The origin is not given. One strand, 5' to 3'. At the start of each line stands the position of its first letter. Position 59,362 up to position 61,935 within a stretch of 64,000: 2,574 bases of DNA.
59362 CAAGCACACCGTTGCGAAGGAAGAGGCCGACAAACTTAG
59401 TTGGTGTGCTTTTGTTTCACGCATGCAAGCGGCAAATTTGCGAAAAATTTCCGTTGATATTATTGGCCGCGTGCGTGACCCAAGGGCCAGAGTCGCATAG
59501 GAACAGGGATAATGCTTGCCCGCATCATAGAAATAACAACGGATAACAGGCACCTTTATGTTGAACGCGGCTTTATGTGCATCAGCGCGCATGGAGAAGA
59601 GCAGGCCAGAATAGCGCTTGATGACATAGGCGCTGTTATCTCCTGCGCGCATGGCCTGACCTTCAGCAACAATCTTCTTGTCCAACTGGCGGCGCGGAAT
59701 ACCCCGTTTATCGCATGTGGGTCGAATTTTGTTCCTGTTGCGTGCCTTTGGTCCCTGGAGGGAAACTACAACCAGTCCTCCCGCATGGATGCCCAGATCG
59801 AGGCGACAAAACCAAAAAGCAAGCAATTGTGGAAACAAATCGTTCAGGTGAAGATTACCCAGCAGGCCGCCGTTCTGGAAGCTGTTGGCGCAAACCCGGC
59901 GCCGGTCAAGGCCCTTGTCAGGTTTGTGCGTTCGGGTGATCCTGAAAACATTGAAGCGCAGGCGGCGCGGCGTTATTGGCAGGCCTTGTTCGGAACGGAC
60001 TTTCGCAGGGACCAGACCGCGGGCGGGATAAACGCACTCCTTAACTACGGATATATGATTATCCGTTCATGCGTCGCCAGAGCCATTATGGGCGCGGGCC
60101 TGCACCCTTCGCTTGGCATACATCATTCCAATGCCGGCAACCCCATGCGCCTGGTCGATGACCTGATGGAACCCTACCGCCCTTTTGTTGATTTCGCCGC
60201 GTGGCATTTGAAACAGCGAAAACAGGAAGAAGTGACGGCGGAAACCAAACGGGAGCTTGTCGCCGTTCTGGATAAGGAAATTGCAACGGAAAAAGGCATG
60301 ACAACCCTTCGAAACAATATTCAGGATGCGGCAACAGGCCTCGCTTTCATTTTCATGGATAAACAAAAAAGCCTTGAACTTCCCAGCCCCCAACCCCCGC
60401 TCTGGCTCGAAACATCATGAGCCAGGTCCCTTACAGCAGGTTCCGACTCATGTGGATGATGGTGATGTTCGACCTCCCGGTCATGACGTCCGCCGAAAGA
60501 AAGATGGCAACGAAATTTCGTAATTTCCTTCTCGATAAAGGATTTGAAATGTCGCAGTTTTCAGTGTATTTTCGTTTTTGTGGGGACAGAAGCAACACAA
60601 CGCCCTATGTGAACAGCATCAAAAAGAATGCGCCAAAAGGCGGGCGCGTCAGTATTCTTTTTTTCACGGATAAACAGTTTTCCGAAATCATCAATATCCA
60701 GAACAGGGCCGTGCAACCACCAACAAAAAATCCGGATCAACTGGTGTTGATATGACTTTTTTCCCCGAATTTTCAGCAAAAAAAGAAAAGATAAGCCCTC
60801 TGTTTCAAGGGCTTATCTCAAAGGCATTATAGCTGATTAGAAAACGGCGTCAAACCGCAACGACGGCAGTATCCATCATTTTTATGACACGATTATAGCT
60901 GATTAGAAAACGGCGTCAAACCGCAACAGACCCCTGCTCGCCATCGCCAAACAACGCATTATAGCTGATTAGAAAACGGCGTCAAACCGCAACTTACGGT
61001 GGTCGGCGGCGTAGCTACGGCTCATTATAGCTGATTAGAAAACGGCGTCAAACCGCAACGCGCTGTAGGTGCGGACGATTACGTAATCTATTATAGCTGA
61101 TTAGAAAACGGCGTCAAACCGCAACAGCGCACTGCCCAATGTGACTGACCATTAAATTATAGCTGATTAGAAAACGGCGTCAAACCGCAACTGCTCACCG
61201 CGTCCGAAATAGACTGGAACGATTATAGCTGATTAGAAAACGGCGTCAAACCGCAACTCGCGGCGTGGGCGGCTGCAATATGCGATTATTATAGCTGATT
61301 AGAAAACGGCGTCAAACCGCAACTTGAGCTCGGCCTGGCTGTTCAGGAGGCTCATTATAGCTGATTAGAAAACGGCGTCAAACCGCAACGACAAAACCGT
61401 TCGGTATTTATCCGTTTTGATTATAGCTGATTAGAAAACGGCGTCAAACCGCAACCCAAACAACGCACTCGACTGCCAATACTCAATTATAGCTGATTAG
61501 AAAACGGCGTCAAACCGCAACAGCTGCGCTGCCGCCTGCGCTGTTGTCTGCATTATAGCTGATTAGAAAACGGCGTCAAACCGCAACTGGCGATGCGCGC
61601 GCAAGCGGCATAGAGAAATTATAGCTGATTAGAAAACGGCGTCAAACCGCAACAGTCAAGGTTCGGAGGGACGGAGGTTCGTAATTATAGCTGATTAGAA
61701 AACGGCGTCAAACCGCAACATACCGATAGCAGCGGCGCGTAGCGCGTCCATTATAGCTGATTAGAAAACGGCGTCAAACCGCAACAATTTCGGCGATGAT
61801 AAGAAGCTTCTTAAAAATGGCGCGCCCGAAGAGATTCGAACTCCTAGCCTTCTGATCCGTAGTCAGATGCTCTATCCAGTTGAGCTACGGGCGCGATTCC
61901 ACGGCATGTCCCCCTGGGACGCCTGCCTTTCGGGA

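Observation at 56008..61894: Complete, low-GC type II-C CRISPR-Cas island wedged between a glycan cluster and tRNA-Arg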

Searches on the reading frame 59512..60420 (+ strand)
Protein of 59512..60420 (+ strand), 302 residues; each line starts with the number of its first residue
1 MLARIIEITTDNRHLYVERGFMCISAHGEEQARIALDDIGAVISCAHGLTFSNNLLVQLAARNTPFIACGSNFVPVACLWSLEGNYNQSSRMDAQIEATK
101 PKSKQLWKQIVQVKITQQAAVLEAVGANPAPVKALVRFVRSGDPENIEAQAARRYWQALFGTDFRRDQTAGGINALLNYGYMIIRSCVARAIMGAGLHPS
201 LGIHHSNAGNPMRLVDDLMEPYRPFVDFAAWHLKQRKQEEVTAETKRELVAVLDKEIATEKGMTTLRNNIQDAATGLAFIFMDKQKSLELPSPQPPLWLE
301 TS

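Call 8: search_protein_families(library=ncbifam, proteins=[window:59512-60420:+])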
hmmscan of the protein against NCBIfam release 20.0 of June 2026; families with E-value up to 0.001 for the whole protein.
window:59512-60420:+ (302 aa): 8 families
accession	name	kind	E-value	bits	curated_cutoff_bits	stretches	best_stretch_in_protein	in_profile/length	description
TIGR03639.1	cas1_NMENI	exception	3.9e-76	256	120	1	4-275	2-275/278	type II CRISPR-associated endonuclease Cas1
TIGR00287.1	cas1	equivalog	6e-24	84.7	71.7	1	8-244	4-267/327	CRISPR-associated endonuclease Cas1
TIGR03640.1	cas1_DVULG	exception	1.6e-11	44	385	1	170-255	197-283/340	type I-C CRISPR-associated endonuclease Cas1c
NF049935.1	cas4g_cas1g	exception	2e-11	43.1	560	1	5-226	216-459/546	CRISPR-associated endonuclease Cas4g/Cas1g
TIGR04093.1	cas1_CYANO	exception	4.1e-10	39.1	385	1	168-227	189-249/334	type I-D CRISPR-associated endonuclease Cas1d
TIGR03983.1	cas1_MYXAN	equivalog_domain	1.8e-07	30.5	358.05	1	172-238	205-272/347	type I-MYXAN CRISPR-associated endonuclease Cas1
TIGR04329.1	cas1_PREFRAN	exception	4.5e-05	22.7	300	1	147-240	159-259/317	type V CRISPR-associated endonuclease Cas1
TIGR03638.1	cas1_ECOLI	exception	0.00022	20.6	215.6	0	23-253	29-251/269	type I-E CRISPR-associated endonuclease Cas1e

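Call 9: search_protein_families(library=pfam, proteins=[window:59512-60420:+])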
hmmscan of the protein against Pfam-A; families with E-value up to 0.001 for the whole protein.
window:59512-60420:+ (302 aa): 1 family
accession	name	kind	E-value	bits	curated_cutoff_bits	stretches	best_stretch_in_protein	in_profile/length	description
PF01867.21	Cas_Cas1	-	3.5e-26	92.5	22.3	1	8-243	3-259/283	CRISPR associated protein Cas1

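Call 64: search_protein_families(library=padloc, proteins=[window:59512-60420:+])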
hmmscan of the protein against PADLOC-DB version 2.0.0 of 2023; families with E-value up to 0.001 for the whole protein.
window:59512-60420:+ (302 aa): 25 families
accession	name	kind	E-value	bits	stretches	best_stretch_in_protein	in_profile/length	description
PDLC02061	Cas1_II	-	1e-98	328.4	1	1-291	30-303/335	-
PDLC00926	Cas1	-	1e-76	256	1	4-275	2-275/278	"CRISPR-associated endonuclease Cas1, subtype II/NMENI"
PDLC01333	Cas1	-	1.1e-73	245.9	1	4-274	2-267/270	"CAS-I,CAS-II,CAS-III,CAS-IV,CAS-V,CAS-VI; acquisition_1"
PDLC01741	Cas1_IIIa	-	3.7e-50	168.9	1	31-290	30-293/301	-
PDLC01248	Cas1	-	1.1e-44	151.1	1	6-278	3-284/289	"CAS-I,CAS-II,CAS-III,CAS-IV,CAS-V,CAS-VI; acquisition_1"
PDLC01449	Cas1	-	3.6e-42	142.5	1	8-270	6-269/285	"CAS-I,CAS-II,CAS-III,CAS-IV,CAS-V,CAS-VI; acquisition_1"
PDLC00928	Cas1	-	1.2e-34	117.8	1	8-256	5-270/315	Cas1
PDLC02062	Cas1_II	-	1.6e-25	88.1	2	147-282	157-305/317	-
PDLC01608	Cas1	-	1.2e-24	85.3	1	8-242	3-251/276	"CAS-I,CAS-II,CAS-III,CAS-IV,CAS-V,CAS-VI; acquisition_1"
PDLC00927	Cas1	-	1.6e-24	84.7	1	8-244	4-267/327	CRISPR-associated endonuclease Cas1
PDLC02063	Cas1_IIIb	-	4.6e-23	79.6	1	41-253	347-575/617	-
PDLC01249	Cas1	-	6.1e-22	76.4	1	10-240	5-242/246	"CAS-I,CAS-II,CAS-III,CAS-IV,CAS-V,CAS-VI; acquisition_1"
PDLC01747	Cas1g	-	1.1e-19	68.5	1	4-226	198-436/523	-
PDLC02066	Cas1b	-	3.7e-19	67.2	1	146-240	161-263/322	-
PDLC02064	Cas1a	-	4.8e-19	67.1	1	13-270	11-254/277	-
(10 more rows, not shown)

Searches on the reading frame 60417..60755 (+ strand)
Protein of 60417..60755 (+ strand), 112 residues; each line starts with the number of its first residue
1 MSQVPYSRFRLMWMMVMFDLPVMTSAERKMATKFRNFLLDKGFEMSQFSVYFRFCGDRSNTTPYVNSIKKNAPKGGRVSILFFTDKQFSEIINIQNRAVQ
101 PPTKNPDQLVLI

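Call 8: search_protein_families(library=ncbifam, proteins=[window:60417-60755:+])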
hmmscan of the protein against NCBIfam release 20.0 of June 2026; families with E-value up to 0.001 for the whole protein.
window:60417-60755:+ (112 aa): 1 family
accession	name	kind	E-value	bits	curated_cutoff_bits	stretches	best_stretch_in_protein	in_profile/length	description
TIGR01573.1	cas2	equivalog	1.2e-17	63.9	24.5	1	12-102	1-89/96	CRISPR-associated endonuclease Cas2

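Call 9: search_protein_families(library=pfam, proteins=[window:60417-60755:+])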
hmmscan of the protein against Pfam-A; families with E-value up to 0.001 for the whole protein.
window:60417-60755:+ (112 aa): 1 family
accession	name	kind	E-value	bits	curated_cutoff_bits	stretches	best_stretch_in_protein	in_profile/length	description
PF09827.14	CRISPR_Cas2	-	4.1e-16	59.4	23.8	1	12-90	1-73/74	CRISPR associated protein Cas2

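Call 64: search_protein_families(library=padloc, proteins=[window:60417-60755:+])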
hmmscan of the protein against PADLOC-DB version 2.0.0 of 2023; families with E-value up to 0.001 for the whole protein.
window:60417-60755:+ (112 aa): 11 families
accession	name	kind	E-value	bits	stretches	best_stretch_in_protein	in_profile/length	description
PDLC02068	Cas2_II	-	1.2e-41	139.6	1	7-112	19-119/137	-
PDLC02072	Cas2_II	-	1.4e-28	96.9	1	8-78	2-72/72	-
PDLC01459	Cas2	-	1.4e-27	94.3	1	10-111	4-104/105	"CAS-I,CAS-II,CAS-III,CAS-IV,CAS-V,CAS-VI; acquisition_2"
PDLC02069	Cas2_II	-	5.3e-26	89.5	1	12-91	1-80/130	-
PDLC01591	Cas2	-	1.8e-21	74.5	1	12-110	1-99/101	"CAS-I,CAS-II,CAS-III,CAS-IV,CAS-V,CAS-VI; acquisition_2"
PDLC00935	Cas2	-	3.3e-18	63.9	1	12-102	1-89/96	CRISPR-associated endonuclease Cas2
PDLC02073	Cas2_II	-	4.6e-17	60.3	1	9-53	3-47/49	-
PDLC02071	Cas2_II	-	6.9e-16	56.1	1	17-94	1-78/97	-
PDLC01649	Cas2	-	2.2e-15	54.7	1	12-88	1-70/70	"CAS-I,CAS-II,CAS-III,CAS-IV,CAS-V,CAS-VI; acquisition_2"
PDLC01251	Cas2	-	1.1e-14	52.4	1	12-98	1-79/84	"CAS-I,CAS-II,CAS-III,CAS-IV,CAS-V,CAS-VI; acquisition_2"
PDLC01748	Cas2_IIIa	-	2.5e-08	32.4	1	12-95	1-77/88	-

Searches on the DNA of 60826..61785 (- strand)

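Call 26: search_dna_similar(query=window:60826-61785:-, collection=phages, mode=distant, max_evalue=10, max_rows=30)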
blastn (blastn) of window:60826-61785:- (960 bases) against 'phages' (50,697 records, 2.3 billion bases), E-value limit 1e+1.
Records with a match: 6; places in all: 6; records where one place covers at least 80% of the query: 0.
Best place of each record, by identity: 90-95% 5; 80-90% 1.
By first word of the organism name: Vibrio 3; Brevundimonas 2; Morganella 1.
By host as written in the record: - 3; Morganella sp. 1; Brevundimonas subvibrioides ATCC 15264 1; Brevundimonas pondensis LVF1 1.
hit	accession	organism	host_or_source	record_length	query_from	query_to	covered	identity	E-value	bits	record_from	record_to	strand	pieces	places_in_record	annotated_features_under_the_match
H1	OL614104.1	Morganella phage Mecenats66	Morganella sp.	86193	235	271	4%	83.8%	4e+0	39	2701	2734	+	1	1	protein of unknown function DUF5419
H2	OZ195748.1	Vibrio phage K249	Seawater and oysters mix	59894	703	730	3%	92.9%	3e-1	43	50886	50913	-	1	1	endolysin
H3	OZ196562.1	Vibrio phage K248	Seawater and oysters mix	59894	703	730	3%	92.9%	3e-1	43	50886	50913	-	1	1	endolysin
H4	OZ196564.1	Vibrio phage K250 g1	Seawater and oysters mix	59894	703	730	3%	92.9%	3e-1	43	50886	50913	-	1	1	endolysin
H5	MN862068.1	Brevundimonas phage vB_BsubS-Delta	Brevundimonas subvibrioides ATCC 15264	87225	586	611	3%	92.3%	4e+0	39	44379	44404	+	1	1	endonuclease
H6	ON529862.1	Brevundimonas phage vB_BpoS-Poludnitsa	Brevundimonas pondensis LVF1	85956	586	611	3%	92.3%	4e+0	39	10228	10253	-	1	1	hypothetical protein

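Call 27: search_dna_similar(query=window:60826-61785:-, collection=plasmids, mode=distant, max_evalue=10, max_rows=30)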
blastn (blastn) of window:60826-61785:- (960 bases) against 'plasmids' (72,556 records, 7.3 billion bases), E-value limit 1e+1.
Records with a match: 3; places in all: 3; records where one place covers at least 80% of the query: 0.
Best place of each record, by identity: >=99% 1; 90-95% 1; 60-80% 1.
By first word of the organism name: Bacillus 2; Azospirillum 1.
By predicted mobility (MOB-suite, as given by PLSDB): non-mobilizable 3.
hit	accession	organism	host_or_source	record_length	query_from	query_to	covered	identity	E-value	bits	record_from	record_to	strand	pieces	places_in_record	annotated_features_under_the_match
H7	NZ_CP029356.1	Azospirillum thermophilum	cell culture,hot spring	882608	199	368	18%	67.1%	9e-1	43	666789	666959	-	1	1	none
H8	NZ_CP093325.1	Bacillus sp. N5-665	whole organism,peat soil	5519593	282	308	3%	92.6%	3e+0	41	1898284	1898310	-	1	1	none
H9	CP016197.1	Bacillus thuringiensis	organism,soil sample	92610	894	916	2%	100.0%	9e-1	43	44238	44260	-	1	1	none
